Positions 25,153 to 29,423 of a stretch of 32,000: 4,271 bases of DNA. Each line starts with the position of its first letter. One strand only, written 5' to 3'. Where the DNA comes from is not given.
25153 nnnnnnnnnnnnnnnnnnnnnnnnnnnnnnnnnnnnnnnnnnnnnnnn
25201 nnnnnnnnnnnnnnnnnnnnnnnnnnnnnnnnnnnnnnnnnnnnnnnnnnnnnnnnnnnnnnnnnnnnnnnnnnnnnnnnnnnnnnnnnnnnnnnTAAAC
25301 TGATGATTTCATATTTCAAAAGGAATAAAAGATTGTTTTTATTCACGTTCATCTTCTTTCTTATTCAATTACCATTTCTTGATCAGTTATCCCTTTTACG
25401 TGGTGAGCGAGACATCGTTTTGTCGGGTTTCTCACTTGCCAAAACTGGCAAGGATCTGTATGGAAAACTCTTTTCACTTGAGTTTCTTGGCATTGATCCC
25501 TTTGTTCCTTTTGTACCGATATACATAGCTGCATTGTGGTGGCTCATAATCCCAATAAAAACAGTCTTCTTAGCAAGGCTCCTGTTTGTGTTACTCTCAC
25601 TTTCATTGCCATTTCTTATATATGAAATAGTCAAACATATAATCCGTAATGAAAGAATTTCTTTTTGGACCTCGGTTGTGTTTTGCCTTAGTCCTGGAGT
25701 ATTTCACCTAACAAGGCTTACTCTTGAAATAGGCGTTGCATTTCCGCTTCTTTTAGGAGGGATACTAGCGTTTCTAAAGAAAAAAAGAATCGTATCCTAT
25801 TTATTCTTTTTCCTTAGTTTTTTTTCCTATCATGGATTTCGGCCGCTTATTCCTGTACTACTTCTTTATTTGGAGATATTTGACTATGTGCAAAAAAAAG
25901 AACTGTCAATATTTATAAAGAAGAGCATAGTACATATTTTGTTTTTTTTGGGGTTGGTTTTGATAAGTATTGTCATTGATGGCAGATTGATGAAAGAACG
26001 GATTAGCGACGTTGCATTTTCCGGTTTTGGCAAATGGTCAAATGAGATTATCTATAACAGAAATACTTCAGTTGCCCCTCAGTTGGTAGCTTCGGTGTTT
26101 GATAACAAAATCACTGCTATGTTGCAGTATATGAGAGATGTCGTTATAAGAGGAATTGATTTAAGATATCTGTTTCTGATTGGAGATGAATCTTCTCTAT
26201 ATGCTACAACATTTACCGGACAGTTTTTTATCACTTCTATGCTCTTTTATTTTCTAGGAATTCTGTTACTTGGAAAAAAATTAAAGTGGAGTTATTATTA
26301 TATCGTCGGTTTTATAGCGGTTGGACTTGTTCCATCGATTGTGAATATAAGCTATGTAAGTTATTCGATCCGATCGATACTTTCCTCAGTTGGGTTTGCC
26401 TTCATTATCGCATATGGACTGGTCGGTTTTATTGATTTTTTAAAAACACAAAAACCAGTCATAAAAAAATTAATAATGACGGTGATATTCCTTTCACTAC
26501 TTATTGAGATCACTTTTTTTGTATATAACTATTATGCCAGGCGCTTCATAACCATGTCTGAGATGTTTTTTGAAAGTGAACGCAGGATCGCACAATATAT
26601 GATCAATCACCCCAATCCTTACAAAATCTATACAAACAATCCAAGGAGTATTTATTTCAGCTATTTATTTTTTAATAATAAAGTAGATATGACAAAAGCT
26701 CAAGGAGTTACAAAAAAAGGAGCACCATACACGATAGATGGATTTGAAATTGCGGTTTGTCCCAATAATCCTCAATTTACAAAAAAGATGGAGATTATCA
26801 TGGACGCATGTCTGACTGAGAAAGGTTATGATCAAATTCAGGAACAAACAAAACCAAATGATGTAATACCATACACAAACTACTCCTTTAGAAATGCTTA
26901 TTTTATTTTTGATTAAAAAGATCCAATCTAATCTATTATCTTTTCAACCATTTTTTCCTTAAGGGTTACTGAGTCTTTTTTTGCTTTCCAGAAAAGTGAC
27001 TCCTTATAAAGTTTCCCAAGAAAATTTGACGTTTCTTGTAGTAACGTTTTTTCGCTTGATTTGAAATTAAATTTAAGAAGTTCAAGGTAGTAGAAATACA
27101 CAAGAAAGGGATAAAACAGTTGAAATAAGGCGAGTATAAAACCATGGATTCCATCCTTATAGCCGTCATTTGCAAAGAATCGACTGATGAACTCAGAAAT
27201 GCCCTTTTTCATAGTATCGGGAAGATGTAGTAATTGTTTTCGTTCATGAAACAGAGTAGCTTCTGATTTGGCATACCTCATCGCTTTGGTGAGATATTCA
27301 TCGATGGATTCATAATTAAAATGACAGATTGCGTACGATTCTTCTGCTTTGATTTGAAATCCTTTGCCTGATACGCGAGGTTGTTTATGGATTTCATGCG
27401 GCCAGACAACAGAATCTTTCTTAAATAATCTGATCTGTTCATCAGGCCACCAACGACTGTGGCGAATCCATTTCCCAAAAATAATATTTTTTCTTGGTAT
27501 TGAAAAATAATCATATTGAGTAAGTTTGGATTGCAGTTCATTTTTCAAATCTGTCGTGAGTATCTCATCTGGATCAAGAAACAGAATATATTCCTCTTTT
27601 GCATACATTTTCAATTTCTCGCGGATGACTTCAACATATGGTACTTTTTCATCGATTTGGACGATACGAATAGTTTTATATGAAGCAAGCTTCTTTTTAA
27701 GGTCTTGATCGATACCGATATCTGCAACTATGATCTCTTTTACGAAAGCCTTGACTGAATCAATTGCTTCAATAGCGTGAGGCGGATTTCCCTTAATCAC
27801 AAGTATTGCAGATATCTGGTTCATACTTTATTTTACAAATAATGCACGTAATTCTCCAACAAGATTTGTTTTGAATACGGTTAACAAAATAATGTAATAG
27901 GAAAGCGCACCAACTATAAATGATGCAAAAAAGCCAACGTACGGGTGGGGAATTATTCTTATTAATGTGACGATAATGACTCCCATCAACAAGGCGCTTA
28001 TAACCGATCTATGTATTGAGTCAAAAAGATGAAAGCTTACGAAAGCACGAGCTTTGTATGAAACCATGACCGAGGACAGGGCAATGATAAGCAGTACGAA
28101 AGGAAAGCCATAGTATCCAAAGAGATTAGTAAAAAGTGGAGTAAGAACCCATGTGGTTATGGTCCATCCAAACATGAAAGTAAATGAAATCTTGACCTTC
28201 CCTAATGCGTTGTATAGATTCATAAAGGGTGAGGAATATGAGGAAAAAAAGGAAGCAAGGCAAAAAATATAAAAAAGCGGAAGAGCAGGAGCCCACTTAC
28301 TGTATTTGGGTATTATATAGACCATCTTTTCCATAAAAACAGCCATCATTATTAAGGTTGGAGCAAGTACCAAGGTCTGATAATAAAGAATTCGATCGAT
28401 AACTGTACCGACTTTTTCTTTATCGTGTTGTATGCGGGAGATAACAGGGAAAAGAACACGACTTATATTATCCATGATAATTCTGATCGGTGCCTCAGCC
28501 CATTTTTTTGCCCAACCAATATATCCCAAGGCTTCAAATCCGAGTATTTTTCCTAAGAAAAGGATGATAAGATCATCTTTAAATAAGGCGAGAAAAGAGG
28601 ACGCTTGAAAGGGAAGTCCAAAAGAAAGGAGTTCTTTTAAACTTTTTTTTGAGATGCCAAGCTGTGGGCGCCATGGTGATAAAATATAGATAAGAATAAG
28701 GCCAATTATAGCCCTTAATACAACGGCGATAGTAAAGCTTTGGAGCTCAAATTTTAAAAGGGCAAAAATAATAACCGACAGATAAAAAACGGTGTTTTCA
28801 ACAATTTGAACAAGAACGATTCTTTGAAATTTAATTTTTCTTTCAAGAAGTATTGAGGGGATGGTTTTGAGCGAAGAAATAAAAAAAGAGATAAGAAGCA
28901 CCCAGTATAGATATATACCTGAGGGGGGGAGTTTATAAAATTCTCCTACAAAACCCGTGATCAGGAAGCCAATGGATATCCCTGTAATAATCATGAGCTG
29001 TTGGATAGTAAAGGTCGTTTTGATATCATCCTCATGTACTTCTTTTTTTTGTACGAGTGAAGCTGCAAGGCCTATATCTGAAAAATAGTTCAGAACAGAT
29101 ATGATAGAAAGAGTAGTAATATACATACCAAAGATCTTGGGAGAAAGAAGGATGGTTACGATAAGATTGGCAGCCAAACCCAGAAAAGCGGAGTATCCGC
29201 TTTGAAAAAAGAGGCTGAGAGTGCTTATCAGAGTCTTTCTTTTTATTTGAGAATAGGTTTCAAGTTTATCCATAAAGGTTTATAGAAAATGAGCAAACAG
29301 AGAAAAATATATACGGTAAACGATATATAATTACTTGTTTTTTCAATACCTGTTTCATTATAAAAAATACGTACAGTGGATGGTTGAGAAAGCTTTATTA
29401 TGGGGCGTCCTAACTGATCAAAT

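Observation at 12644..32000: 19-kb envelope-glycosylation island packed with nine GT-C-type membrane proteins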

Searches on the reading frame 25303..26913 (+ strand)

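Call 5: search_protein_families(library=pfam, max_evalue=0.01, proteins=[window:25303-26913:+])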
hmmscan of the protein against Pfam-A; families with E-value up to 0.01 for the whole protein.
window:25303-26913:+ (537 aa): 0 families

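Call 9: search_protein_families(library=pfam, max_evalue=10, proteins=[window:25303-26913:+])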
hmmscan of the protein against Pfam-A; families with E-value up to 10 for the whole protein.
window:25303-26913:+ (537 aa): 1 family
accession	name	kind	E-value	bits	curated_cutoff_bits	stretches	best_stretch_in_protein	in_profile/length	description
PF05767.17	Pox_A14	-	3.9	8.1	27.7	1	362-426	16-83/93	Poxvirus virion envelope protein A14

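Call 10: search_protein_families(library=ncbifam, max_evalue=1, proteins=[window:25303-26913:+])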
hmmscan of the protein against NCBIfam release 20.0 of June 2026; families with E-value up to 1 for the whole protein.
window:25303-26913:+ (537 aa): 1 family
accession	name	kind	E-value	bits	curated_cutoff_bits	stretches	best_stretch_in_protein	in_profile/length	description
NF046093.1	AZOBR_p60025_fam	subfamily_domain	0.0031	16.8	150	1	90-174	111-195/232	AZOBR_p60025 family cell surface glycopolymer formation protein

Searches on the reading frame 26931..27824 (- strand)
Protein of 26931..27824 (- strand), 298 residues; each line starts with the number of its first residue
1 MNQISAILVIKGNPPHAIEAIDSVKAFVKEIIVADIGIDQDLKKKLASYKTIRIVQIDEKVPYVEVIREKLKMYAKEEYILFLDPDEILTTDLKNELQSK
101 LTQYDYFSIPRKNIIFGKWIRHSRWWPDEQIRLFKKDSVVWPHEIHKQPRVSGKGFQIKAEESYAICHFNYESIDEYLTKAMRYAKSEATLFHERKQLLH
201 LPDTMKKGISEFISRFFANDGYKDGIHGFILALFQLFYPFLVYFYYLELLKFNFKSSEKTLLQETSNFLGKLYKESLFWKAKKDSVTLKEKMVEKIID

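Call 6: search_protein_families(library=pfam, max_evalue=0.01, proteins=[window:26931-27824:-])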
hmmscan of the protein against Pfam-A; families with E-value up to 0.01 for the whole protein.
window:26931-27824:- (298 aa): 2 families
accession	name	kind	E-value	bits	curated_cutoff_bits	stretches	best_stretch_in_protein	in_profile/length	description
PF00535.33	Glycos_transf_2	-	2.3e-05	24.9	23.3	1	10-139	6-147/168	Glycosyl transferase family 2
PF13704.12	Glyco_tranf_2_4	-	0.00033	21.5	27.5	1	27-93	18-88/98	Glycosyl transferase family 2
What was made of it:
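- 26928..27824 (-): G5, GT2 glycosyltransferase, paralogue of G3, with a C-terminal hydrophobic segment. Glycos_transf_2 24.9 bits against a cut-off of 23.3 (call 6).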

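Call 24: search_protein_families(library=ncbifam, max_evalue=0.01, proteins=[window:26931-27824:-])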
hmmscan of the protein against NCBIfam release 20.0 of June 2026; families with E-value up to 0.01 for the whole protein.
window:26931-27824:- (298 aa): 0 families

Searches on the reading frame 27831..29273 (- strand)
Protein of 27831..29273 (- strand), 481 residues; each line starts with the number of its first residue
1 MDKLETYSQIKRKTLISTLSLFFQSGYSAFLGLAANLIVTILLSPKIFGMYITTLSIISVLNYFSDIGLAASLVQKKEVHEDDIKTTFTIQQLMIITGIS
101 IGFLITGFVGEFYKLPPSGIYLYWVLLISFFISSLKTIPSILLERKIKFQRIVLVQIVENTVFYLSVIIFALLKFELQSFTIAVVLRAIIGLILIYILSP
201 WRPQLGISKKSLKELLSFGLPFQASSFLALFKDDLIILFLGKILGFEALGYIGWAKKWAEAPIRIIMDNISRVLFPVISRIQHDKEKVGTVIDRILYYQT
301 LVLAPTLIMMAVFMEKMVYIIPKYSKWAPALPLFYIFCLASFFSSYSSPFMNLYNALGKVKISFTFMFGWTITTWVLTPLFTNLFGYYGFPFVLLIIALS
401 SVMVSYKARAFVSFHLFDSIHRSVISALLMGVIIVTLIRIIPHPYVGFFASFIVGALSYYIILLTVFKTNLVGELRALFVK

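Call 6: search_protein_families(library=pfam, max_evalue=0.01, proteins=[window:27831-29273:-])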
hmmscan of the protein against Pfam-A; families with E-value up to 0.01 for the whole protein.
window:27831-29273:- (481 aa): 2 families
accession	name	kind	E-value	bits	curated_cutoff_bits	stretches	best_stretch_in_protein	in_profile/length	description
PF13440.11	Polysacc_synt_3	-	5.8e-50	170.6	23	1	42-321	5-283/293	Polysaccharide biosynthesis protein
PF01943.22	Polysacc_synt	-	9e-21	74.9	28.2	1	18-282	5-274/274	Polysaccharide biosynthesis protein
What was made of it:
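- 27828..29273 (-): Flp, MOP-family (Wzx-type) lipid-linked-glycan flippase. Polysacc_synt_3 170.6 bits and Polysacc_synt 74.9 bits (call 6).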

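Call 24: search_protein_families(library=ncbifam, max_evalue=0.01, proteins=[window:27831-29273:-])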
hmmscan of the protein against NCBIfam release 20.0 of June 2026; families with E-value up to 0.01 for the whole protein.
window:27831-29273:- (481 aa): 3 families
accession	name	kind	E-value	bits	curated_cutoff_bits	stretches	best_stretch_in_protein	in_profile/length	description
NF007773.0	PRK10459.1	equivalog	6.8e-36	124.3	273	1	32-480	25-480/492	MOP flippase family protein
NF058658.1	Oglyco_Wzx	exception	5e-31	108.2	720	1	10-474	6-470/478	O-glycosylation flippase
NF047674.1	TeichurnBiosyTuaB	equivalog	5.9e-19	68.5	580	1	37-464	31-467/469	teichuronic acid biosynthesis protein TuaB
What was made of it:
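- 27828..29273 (-): NCBIfam MOP flippase 6.8e-36 and O-glycosylation flippase 5e-31 (call 24).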
